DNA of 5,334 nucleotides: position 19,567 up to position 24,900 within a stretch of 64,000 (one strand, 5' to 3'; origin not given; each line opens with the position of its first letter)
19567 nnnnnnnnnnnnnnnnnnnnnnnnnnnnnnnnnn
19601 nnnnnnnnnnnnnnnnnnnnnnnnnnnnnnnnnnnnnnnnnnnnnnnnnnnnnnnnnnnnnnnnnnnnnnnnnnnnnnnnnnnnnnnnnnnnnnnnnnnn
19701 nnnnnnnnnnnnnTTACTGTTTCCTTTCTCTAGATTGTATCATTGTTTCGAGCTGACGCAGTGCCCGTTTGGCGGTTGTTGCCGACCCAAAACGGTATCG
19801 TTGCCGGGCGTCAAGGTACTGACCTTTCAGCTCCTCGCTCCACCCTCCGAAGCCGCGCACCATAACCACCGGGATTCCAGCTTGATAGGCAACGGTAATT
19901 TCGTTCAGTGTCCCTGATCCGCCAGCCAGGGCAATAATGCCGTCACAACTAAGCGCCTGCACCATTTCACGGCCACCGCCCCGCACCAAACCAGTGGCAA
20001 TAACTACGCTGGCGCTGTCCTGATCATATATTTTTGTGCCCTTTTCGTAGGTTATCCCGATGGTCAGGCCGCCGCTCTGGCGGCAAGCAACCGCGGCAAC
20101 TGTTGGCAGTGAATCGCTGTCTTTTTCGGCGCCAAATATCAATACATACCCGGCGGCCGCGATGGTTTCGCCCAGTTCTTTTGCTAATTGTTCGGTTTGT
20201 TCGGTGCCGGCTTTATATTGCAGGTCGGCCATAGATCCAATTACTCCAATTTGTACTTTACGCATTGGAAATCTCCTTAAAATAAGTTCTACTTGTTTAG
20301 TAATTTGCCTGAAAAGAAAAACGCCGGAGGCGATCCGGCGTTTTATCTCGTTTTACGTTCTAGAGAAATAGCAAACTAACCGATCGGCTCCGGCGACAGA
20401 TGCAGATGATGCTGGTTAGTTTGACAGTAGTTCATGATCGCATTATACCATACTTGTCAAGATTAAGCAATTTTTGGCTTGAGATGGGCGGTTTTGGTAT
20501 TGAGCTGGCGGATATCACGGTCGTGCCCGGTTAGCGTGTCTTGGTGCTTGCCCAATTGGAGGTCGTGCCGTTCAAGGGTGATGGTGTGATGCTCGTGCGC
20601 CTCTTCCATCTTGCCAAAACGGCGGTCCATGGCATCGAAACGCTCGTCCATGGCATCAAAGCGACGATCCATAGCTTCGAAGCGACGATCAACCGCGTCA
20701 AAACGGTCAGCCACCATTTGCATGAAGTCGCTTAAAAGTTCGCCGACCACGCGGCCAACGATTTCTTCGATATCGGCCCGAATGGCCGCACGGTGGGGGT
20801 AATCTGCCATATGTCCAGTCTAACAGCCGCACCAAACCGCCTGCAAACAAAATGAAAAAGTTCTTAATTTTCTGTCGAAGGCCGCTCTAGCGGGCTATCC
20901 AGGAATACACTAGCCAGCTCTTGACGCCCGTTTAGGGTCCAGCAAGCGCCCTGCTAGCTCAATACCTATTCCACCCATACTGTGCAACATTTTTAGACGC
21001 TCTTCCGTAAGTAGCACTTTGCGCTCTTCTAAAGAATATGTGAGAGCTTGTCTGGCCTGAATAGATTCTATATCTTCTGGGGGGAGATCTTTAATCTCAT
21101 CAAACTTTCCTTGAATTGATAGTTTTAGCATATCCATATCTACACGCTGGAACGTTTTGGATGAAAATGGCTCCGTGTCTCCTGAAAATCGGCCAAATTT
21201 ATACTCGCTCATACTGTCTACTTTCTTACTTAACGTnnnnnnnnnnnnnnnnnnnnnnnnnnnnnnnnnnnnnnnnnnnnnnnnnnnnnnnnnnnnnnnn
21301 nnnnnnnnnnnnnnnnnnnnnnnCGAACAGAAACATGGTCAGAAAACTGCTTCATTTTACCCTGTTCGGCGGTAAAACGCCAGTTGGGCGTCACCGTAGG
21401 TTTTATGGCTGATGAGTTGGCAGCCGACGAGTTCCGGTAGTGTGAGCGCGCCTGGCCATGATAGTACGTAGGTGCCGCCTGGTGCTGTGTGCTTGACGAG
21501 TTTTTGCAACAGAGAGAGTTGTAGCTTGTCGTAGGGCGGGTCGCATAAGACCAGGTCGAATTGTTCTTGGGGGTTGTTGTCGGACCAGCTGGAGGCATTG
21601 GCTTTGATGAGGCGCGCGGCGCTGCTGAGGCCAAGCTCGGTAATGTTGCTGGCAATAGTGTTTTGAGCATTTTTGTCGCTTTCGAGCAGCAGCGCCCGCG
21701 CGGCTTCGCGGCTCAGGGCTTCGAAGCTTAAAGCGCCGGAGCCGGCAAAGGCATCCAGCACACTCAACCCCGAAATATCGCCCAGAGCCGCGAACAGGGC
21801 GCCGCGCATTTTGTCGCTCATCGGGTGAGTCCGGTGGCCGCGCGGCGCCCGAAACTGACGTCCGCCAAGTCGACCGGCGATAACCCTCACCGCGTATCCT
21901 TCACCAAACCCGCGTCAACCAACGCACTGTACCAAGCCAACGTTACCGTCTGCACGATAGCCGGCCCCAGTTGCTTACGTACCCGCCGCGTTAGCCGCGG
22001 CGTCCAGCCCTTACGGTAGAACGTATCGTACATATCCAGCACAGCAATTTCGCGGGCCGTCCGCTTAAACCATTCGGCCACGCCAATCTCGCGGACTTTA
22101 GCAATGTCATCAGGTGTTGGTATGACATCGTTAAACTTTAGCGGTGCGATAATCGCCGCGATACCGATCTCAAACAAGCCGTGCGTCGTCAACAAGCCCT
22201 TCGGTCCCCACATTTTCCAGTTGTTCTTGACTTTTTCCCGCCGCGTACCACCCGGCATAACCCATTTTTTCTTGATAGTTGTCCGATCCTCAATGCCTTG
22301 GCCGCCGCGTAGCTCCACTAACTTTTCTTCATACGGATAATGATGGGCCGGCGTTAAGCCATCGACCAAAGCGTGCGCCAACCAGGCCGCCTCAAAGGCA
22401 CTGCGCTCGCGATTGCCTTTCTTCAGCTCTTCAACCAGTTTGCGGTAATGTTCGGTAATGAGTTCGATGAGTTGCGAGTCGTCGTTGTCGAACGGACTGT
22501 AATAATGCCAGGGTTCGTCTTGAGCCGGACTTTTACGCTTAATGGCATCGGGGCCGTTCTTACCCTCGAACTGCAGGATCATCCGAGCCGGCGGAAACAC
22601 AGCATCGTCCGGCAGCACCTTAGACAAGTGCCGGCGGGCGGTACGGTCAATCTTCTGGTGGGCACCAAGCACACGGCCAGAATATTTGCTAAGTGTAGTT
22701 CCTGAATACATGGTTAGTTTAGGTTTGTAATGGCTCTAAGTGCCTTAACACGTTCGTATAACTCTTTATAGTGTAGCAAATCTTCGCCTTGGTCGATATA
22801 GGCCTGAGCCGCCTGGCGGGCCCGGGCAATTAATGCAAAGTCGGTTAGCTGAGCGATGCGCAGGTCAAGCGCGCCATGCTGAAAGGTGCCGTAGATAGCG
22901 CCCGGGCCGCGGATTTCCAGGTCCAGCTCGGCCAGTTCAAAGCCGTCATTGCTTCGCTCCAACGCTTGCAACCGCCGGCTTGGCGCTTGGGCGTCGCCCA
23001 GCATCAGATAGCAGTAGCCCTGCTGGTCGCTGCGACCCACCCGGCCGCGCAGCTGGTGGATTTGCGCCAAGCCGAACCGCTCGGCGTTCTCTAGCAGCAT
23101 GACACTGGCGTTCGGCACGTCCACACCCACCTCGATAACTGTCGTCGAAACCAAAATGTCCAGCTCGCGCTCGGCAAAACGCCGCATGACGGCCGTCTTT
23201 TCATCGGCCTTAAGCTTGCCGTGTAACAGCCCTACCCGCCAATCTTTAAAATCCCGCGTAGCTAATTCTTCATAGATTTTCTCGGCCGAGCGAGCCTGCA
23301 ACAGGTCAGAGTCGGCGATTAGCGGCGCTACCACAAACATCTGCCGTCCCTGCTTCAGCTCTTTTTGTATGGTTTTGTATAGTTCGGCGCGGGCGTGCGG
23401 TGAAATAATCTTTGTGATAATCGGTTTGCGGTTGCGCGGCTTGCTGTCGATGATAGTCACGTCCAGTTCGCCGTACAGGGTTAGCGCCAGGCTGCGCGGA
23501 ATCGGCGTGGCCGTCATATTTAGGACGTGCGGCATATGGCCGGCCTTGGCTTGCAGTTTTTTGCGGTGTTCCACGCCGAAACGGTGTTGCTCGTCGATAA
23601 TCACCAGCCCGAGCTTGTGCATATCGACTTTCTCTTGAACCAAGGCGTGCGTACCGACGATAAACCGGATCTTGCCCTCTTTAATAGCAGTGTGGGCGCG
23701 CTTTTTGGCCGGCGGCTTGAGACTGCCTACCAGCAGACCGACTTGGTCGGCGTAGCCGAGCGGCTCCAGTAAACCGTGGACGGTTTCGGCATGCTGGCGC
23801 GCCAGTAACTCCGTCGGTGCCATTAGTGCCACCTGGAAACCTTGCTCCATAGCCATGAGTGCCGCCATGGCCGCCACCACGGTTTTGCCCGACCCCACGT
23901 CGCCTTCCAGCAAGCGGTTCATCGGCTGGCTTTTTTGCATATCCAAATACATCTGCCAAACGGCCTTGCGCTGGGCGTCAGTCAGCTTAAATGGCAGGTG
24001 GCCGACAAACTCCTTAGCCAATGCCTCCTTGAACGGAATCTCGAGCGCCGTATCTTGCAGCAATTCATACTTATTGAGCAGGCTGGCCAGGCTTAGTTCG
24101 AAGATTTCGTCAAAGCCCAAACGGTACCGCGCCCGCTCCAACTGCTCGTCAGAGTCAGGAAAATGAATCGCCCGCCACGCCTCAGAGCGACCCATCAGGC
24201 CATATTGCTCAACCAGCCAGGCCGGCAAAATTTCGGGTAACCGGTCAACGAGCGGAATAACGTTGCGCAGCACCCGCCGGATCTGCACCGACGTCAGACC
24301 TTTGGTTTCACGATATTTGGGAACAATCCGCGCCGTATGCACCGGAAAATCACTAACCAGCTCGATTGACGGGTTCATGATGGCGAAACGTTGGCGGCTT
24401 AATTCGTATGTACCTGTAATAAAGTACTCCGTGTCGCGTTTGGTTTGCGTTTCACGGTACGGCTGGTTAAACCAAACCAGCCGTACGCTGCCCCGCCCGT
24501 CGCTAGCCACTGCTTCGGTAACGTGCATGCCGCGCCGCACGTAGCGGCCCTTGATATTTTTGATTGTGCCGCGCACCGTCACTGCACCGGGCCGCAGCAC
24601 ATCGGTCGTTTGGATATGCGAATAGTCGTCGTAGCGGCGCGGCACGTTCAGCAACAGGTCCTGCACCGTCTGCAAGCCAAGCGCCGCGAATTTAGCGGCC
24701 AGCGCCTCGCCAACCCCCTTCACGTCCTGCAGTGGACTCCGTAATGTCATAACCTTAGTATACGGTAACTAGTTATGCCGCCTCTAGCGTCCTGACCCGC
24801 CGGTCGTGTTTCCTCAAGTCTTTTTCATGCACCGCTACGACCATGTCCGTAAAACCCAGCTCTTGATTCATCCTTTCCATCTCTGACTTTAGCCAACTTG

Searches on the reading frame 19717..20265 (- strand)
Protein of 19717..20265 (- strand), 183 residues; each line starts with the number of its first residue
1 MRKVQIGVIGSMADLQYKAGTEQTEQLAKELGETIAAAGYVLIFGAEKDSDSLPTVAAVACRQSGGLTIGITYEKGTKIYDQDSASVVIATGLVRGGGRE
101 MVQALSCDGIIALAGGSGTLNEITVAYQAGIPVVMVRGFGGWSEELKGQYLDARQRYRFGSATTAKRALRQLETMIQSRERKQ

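Call 33: search_protein_families(library=pfam, proteins=[window:19717-20265:-])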
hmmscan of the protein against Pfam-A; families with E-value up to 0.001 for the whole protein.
window:19717-20265:- (183 aa): 1 family
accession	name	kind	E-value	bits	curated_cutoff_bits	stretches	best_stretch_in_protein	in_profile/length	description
PF18306.6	LDcluster4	-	2.4e-25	89.4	26.3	1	3-142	1-125/151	SLOG cluster4 family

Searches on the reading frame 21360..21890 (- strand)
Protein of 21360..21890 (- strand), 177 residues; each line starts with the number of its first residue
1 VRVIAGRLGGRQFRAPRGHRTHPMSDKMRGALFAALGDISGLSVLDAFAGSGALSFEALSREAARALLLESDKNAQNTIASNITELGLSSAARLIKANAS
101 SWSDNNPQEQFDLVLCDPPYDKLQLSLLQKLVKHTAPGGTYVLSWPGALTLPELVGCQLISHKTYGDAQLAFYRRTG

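Call 33: search_protein_families(library=pfam, proteins=[window:21360-21890:-])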
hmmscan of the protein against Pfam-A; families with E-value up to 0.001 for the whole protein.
window:21360-21890:- (177 aa): 5 families
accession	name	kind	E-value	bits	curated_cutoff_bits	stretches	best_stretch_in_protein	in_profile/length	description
PF03602.21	Cons_hypoth95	-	7.3e-39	133.8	24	1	1-174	1-182/182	Conserved hypothetical protein 95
PF05175.20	MTS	-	5.2e-06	26.6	23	1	32-134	23-125/170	Methyltransferase small domain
PF13847.12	Methyltransf_31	-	2.6e-05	24.4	27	1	40-147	3-113/145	Methyltransferase domain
PF13649.12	Methyltransf_25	-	4.7e-05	24.4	27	1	44-139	1-97/97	Methyltransferase domain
PF06325.19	PrmA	-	0.00048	20.2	22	1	42-144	163-259/296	Ribosomal protein L11 methyltransferase (PrmA)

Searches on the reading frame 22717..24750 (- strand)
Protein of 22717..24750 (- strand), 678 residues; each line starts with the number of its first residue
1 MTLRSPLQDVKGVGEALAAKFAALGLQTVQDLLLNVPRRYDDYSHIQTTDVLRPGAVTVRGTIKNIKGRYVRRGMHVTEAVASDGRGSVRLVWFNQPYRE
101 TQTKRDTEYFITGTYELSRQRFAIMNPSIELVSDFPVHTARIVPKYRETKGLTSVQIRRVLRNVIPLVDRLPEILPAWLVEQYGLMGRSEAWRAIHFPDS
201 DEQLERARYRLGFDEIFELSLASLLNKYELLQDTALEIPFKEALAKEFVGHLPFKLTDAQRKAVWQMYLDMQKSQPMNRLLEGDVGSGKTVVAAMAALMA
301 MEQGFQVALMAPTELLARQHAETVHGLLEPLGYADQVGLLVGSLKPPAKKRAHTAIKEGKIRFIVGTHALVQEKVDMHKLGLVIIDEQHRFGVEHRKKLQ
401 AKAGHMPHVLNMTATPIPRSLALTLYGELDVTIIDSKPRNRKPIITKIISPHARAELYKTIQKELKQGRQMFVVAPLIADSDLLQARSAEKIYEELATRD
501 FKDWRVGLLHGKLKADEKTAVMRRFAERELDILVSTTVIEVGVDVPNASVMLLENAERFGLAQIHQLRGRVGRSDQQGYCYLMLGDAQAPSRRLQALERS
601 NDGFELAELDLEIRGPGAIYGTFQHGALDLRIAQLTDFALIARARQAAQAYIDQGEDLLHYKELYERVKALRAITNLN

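Call 7: search_protein_families(library=pfam, proteins=[window:22717-24750:-])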
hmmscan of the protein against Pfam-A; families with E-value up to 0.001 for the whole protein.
window:22717-24750:- (678 aa): 10 families
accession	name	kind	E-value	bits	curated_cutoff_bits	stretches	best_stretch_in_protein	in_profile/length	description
PF17191.10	RecG_wedge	-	9.1e-25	87.6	23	1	10-168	5-162/162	RecG wedge domain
PF00270.35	DEAD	-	4e-21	75.9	26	1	259-420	3-163/167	DEAD/DEAH box helicase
PF00271.37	Helicase_C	-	5.6e-20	72.1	23.5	1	459-574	4-109/110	Helicase conserved C-terminal domain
PF04851.21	ResIII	-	2.3e-11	44.3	22.5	1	254-416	2-162/164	Type III restriction enzyme, res subunit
PF19833.4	RecG_dom3_C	-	2.9e-11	43.7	26.8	1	601-673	2-78/87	ATP-dependent DNA helicase RecG, domain 3, C-terminal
PF13604.12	AAA_30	-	2.4e-06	27.9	27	1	256-403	2-112/191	AAA domain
PF01336.31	tRNA_anti-codon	-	1.3e-05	25.5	27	1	57-131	1-74/75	OB-fold nucleic acid binding domain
PF22590.2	Cas3-like_C_2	-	3.1e-05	24.6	27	1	487-575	13-105/106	CRISPR-associated nuclease/helicase Cas3, C-terminal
PF05127.21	NAT10_TcmA_helicase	-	0.00036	20.9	22.7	1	281-397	2-107/176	RNA cytidine acetyltransferase NAT10/TcmA, helicase domain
PF07517.20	SecA_DEAD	-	0.00041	20.2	24.6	1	281-354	95-166/290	SecA DEAD-like domain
